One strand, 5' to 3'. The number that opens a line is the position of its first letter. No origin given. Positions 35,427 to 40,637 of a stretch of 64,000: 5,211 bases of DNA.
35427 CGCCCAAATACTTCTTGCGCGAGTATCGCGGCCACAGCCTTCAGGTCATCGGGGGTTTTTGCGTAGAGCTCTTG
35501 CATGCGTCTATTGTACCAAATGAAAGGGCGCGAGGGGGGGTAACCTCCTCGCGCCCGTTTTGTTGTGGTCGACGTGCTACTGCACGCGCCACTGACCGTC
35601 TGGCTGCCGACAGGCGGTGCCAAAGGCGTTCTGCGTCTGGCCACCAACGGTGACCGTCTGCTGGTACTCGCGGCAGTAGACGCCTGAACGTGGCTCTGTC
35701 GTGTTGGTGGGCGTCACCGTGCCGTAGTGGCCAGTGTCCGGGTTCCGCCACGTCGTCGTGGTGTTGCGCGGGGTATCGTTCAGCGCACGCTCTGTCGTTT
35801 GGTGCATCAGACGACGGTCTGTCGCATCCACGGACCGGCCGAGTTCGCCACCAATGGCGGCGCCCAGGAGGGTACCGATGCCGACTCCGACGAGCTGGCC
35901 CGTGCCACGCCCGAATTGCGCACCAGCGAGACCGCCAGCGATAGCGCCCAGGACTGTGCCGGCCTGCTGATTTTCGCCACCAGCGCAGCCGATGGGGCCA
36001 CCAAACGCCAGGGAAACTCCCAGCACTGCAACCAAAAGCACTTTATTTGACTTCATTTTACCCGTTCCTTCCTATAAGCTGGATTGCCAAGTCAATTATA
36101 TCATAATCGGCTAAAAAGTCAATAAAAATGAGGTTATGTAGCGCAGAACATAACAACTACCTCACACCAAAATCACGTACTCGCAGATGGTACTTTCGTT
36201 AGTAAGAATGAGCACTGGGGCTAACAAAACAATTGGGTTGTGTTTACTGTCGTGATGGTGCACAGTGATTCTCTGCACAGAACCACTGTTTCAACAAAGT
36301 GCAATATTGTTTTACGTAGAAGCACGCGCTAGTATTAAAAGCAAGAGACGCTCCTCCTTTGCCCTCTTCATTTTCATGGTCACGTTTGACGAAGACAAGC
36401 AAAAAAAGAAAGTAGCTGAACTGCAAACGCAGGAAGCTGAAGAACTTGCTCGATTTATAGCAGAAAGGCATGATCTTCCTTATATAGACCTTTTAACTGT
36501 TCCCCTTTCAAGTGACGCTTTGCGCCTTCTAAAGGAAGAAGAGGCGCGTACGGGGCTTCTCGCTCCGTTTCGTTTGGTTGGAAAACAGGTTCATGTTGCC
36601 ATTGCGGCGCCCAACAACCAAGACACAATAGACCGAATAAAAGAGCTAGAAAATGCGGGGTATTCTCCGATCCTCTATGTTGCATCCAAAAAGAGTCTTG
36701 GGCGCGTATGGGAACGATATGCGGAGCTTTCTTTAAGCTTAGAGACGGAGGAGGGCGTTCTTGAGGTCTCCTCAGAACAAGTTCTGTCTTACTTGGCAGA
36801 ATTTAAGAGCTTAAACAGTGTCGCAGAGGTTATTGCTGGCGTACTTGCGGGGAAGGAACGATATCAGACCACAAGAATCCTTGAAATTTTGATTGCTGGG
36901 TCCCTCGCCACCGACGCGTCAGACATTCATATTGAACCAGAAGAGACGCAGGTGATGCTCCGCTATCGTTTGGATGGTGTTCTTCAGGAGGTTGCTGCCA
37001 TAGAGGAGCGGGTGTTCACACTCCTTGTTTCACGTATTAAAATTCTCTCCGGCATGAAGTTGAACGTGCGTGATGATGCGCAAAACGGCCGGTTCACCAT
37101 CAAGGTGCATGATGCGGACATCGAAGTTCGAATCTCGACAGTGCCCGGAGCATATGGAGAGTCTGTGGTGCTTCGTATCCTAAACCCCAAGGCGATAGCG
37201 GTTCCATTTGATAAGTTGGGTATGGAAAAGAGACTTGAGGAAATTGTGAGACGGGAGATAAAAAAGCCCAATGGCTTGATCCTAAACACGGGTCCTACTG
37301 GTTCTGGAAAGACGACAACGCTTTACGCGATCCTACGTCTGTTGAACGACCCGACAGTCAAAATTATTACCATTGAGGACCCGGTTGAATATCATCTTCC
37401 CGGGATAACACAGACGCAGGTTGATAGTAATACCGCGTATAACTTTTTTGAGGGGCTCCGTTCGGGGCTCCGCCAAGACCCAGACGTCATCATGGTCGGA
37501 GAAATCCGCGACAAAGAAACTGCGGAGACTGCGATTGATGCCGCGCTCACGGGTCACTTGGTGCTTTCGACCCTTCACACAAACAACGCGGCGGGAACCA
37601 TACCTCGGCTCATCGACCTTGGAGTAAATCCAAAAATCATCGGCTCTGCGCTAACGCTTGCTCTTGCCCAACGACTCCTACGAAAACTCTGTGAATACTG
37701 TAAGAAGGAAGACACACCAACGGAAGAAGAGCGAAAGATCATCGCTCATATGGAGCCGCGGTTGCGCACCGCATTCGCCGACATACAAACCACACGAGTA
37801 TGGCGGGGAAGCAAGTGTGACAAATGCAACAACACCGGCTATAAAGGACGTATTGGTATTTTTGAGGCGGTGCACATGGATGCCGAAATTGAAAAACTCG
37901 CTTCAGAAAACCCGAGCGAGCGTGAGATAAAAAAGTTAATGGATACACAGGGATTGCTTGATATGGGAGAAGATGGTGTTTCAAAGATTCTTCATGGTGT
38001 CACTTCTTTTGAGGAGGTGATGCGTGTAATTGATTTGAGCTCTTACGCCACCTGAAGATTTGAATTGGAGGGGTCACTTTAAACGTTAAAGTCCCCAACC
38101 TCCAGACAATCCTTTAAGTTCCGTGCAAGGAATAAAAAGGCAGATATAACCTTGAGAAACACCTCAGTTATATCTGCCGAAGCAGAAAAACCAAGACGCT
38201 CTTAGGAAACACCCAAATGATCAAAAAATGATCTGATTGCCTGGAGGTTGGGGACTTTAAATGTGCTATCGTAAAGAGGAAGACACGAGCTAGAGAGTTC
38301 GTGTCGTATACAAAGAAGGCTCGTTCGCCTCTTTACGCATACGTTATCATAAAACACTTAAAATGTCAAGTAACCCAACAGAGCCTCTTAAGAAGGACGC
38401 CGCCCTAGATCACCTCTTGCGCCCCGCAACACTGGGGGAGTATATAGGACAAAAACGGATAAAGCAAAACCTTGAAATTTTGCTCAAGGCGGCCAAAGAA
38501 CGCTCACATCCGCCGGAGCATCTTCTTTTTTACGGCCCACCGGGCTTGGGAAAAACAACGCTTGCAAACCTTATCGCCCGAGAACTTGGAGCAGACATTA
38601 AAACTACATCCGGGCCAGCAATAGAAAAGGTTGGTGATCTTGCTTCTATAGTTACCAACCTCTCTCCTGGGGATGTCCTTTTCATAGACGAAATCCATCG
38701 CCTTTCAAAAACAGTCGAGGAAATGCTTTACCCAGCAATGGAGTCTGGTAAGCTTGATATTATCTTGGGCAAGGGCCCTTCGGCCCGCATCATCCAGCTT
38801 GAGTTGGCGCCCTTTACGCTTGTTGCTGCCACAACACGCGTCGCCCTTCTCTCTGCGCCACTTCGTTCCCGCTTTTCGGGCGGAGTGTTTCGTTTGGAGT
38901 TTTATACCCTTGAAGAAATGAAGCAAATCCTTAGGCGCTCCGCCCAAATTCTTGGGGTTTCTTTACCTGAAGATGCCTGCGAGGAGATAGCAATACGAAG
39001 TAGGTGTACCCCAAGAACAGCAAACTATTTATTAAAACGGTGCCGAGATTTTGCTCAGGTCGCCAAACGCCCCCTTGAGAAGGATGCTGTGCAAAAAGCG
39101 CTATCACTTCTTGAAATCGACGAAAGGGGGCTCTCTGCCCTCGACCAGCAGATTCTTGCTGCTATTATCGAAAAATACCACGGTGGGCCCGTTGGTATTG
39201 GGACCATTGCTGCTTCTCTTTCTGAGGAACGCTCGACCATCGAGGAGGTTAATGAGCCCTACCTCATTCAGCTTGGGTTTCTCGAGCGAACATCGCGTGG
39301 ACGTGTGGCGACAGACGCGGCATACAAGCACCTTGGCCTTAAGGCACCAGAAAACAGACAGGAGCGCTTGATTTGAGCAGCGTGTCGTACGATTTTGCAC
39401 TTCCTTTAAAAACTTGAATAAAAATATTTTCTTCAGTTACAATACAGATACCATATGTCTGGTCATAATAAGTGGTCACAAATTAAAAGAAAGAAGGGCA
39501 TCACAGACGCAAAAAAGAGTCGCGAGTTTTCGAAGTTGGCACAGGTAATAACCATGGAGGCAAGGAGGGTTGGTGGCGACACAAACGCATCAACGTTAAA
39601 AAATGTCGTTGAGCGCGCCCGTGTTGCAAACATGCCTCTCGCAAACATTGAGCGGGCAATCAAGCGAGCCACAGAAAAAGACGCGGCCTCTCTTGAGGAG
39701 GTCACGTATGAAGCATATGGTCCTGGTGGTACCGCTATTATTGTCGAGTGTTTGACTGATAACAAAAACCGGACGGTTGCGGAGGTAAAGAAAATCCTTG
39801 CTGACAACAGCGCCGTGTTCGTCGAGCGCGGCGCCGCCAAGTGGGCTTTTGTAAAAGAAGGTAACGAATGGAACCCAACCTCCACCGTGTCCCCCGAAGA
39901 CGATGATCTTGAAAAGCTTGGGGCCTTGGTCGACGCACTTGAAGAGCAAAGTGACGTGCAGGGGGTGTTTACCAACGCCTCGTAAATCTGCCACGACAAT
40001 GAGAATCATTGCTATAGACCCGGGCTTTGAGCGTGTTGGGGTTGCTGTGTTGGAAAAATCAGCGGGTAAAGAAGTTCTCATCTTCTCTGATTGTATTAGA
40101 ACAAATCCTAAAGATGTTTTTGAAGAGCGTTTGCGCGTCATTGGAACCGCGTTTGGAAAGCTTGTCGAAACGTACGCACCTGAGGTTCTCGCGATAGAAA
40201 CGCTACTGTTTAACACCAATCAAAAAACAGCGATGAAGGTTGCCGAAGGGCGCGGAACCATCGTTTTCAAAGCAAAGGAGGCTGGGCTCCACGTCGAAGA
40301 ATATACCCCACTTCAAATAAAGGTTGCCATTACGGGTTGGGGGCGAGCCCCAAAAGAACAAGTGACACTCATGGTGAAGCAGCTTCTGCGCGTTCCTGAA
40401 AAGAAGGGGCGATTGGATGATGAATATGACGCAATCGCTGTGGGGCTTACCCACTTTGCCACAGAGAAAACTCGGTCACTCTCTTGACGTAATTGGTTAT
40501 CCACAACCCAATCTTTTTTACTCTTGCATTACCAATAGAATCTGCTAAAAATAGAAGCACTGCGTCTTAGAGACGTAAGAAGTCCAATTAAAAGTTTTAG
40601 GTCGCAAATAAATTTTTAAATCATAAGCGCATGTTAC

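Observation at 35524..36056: GC-anomalous glycine-zipper lipoprotein gene with its own GC-rich terminator: probable horizontal acquisition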

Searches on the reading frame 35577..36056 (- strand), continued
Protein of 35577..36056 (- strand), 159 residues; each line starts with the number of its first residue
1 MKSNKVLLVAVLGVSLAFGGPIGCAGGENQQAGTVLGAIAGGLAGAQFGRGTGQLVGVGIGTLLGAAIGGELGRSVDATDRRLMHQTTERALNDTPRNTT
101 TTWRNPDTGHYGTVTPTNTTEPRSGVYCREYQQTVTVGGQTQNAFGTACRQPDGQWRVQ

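Call 79: search_dna_similar(query=window:35577-36056:-, collection=plasmids, mode=protein, max_rows=12)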
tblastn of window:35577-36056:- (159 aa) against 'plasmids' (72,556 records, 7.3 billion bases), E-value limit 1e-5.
Records with a match: 1; places in all: 1; records where one place covers at least 80% of the query: 0.
Best place of each record, by identity: <60% 1.
By first word of the organism name: Azospirillum 1.
By predicted mobility (MOB-suite, as given by PLSDB): non-mobilizable 1.
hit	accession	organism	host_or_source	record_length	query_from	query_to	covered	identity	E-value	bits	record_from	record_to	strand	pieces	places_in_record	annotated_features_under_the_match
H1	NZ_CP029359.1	Azospirillum thermophilum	cell culture,hot spring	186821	109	158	31%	56.0%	2e-6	53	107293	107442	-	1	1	RT0821/Lpp0805 family surface protein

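Call 81: search_protein_families(library=phrogs, proteins=[L139:951-1688:+, L139:1690-2460:+, L139:2573-3001:+, L139:3413-4102:+, L139:4989-5480:+, L139:5846-6235:+, L139:6548-7135:+, L139:7634-8086:+, L139:8425-8754:+, L139:275-676:+], max_evalue=0.00001)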
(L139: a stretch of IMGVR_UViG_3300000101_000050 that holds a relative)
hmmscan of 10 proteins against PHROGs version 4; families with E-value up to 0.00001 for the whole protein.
L139:951-1688:+ (245 aa): 2 families
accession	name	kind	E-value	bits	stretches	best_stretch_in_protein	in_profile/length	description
phrog_938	-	lysis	5.9e-20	71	1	82-244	40-172/2185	endolysin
phrog_14642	-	lysis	5.9e-08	33.5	1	64-140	72-148/215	endolysin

L139:1690-2460:+ (256 aa): 0 families

L139:2573-3001:+ (142 aa): 0 families

L139:3413-4102:+ (229 aa): 0 families

L139:4989-5480:+ (163 aa): 1 family
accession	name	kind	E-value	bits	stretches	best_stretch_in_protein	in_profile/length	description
phrog_14537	-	unknown function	8.8e-08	32.9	1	9-86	5-79/295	-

L139:5846-6235:+ (129 aa): 1 family
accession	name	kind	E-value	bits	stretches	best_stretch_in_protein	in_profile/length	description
phrog_21968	-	unknown function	7.6e-14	53.1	1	8-90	13-98/120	-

L139:6548-7135:+ (195 aa): 0 families

L139:7634-8086:+ (150 aa): 2 families
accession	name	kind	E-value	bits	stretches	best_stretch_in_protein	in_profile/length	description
phrog_174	-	DNA, RNA and nucleotide metabolism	5.3e-15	56.9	1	14-140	116-226/384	dCMP deaminase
phrog_18355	-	DNA, RNA and nucleotide metabolism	5.3e-08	33.8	1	73-139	3-49/52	deoxycytidinylate deaminase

L139:8425-8754:+ (109 aa): 0 families

L139:275-676:+ (133 aa): 4 families
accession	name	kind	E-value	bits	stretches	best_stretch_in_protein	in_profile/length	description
phrog_218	-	connector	6.8e-44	150.5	2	11-99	3-90/148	head closure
phrog_14892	-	connector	6.3e-14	53.4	1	42-97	1-54/117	head closure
phrog_15427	-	DNA, RNA and nucleotide metabolism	1.4e-12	48.8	1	29-131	160-253/270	endonuclease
phrog_15137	-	DNA, RNA and nucleotide metabolism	2.4e-06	28.3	1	27-130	123-223/236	endonuclease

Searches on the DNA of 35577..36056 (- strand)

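Call 76: search_dna_similar(query=L135:1-2167:+, collection=phages, mode=distant, max_rows=10)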
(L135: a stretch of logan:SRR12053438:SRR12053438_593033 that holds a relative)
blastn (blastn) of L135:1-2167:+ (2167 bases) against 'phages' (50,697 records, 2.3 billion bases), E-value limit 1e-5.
No match.

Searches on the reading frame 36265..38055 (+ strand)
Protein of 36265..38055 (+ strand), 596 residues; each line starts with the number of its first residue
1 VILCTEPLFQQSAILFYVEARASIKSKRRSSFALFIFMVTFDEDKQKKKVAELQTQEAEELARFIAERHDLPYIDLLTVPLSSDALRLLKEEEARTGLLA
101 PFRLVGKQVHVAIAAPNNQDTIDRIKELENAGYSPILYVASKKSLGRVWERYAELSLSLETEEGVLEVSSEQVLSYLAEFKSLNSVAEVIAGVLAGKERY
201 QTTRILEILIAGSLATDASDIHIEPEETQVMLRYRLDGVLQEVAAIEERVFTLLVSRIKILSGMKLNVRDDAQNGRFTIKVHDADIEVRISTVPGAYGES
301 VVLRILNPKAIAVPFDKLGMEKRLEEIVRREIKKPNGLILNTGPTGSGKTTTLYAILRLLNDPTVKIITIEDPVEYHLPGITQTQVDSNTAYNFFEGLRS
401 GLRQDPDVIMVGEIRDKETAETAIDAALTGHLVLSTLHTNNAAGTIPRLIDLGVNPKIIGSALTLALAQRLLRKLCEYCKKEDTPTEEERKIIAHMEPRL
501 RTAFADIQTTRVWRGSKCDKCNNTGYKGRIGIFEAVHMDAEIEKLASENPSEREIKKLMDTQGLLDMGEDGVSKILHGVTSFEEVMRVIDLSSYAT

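Call 5: search_protein_families(library=pfam, proteins=[window:36265-38055:+], max_evalue=0.1)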
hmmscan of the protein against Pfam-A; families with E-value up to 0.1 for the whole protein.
window:36265-38055:+ (596 aa): 13 families
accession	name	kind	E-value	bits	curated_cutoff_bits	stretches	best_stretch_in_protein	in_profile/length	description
PF00437.27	T2SSE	-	3.1e-117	391.8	24.9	1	204-587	10-370/370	Type II/IV secretion system protein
PF05157.20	MshEN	-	2.2e-09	37.6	23.1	1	69-154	1-85/90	MshEN domain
PF13401.12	AAA_22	-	0.0012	19.6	27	1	335-369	4-40/130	AAA domain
PF25199.1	nSTAND_NTPase5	-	0.0015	18.8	34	1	321-375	25-81/145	Novel STAND NTPase 5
PF13555.12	AAA_29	-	0.0067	16.6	27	1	335-361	21-47/61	P-loop containing region of AAA domain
PF13604.12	AAA_30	-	0.032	14.4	27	1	326-366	8-48/191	AAA domain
PF00005.33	ABC_tran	-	0.037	15.1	25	0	342-367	17-42/137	ABC transporter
PF13191.12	AAA_16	-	0.037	15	32.6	0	334-384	23-64/167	AAA ATPase domain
PF13476.12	AAA_23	-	0.05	14.7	27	1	336-360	19-43/201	AAA domain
PF13662.12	Toprim_4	-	0.05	14.3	25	0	318-367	37-81/85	Toprim domain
PF20720.3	nSTAND3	-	0.056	13.6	27.2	0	334-375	15-56/155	Novel STAND NTPase 3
PF13173.12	AAA_14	-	0.068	13.6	27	0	339-425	5-82/129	AAA domain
PF13245.12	AAA_19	-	0.089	13.4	25.1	0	327-363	4-38/134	AAA domain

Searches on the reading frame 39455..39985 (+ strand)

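Call 40: search_protein_families(library=pfam, proteins=[window:39455-39985:+], max_evalue=0.00001)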
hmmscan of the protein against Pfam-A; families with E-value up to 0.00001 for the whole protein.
window:39455-39985:+ (176 aa): 2 families
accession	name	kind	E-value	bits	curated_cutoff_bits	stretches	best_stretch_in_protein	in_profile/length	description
PF01709.26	Transcrip_reg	-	2e-27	96.3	27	2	80-136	1-57/160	TACO1/YebC second and third domain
PF20772.2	TACO1_YebC_N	-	1.3e-20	74.1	36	1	5-74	1-72/73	TACO1/YebC protein N-terminal domain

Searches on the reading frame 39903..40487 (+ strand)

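Call 40: search_protein_families(library=pfam, proteins=[window:39903-40487:+], max_evalue=0.00001)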
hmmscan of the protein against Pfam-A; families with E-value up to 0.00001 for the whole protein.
window:39903-40487:+ (194 aa): 1 family
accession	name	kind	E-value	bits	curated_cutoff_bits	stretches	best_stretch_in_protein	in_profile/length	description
PF02075.23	RuvC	-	1.1e-38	132.9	22.2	1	35-184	1-148/148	Crossover junction endodeoxyribonuclease RuvC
